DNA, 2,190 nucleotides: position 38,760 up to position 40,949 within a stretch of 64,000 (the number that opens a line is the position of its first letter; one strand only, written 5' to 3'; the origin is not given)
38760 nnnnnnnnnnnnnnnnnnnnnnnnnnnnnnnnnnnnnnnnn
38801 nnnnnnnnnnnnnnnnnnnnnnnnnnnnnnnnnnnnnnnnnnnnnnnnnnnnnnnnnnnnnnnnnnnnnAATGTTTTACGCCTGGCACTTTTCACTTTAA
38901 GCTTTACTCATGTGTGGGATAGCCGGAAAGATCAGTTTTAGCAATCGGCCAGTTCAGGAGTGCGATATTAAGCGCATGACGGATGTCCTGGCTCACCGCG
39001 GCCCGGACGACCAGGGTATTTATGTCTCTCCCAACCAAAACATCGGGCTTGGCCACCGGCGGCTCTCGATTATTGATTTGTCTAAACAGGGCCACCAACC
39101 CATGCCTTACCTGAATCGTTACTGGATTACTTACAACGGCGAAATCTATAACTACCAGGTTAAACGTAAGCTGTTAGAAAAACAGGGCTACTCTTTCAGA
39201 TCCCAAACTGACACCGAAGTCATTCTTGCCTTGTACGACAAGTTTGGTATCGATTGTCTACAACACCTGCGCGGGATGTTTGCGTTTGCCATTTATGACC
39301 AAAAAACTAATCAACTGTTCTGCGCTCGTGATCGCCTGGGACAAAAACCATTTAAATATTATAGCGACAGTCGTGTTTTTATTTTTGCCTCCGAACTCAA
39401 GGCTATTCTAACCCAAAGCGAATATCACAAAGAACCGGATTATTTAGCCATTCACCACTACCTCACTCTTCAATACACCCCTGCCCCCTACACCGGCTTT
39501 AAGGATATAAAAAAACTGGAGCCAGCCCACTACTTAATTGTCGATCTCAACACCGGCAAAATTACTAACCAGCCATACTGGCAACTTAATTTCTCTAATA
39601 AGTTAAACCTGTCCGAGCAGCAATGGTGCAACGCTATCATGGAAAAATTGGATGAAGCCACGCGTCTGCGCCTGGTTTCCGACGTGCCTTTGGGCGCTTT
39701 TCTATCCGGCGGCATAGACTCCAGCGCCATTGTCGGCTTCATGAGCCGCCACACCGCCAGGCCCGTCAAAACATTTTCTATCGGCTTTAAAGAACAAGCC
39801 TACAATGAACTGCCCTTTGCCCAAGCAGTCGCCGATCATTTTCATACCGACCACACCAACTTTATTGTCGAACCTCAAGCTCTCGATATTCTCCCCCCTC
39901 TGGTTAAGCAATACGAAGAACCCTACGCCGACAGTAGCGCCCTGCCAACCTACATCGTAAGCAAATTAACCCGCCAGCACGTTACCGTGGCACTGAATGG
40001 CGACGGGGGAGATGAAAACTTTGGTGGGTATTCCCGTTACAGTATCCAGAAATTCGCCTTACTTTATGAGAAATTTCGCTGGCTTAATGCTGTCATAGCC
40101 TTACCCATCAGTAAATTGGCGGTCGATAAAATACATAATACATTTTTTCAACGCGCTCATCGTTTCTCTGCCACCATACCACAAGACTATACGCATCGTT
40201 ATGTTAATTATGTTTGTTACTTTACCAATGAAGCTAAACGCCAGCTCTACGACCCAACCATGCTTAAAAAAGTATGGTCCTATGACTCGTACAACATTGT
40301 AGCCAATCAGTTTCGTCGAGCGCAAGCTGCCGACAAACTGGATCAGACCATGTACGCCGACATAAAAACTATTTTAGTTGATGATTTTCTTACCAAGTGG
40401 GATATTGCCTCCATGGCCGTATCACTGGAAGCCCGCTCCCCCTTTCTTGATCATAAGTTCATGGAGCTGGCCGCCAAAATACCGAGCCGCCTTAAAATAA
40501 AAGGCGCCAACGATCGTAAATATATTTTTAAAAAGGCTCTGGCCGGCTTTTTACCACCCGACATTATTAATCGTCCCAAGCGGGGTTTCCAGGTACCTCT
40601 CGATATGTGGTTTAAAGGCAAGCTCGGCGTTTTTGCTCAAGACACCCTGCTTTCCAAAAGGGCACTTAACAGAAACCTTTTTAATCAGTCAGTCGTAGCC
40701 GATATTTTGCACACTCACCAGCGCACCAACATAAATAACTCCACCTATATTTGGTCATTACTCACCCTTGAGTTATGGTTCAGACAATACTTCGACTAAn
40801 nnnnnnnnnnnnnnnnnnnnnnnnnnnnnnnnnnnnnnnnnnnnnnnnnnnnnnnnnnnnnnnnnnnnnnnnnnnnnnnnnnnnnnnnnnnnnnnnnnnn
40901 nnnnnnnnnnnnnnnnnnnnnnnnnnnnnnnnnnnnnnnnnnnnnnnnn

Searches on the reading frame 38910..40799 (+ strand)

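Call 11: search_protein_families(library=pfam, proteins=[window:38910-40799:+], max_evalue=0.01)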
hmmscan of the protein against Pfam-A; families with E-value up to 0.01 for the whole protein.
window:38910-40799:+ (629 aa): 4 families
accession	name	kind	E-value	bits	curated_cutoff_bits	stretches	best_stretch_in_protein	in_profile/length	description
PF00733.27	Asn_synthase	-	2.5e-100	337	21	1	244-625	3-354/354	Asparagine synthase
PF13537.11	GATase_7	-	1.5e-43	148.2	25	1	49-167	1-122/123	Glutamine amidotransferase domain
PF13522.11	GATase_6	-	1.1e-40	139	27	1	32-162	1-130/130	Glutamine amidotransferase domain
PF12481.13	DUF3700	-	0.00025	21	27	1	117-162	126-171/228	Aluminium induced protein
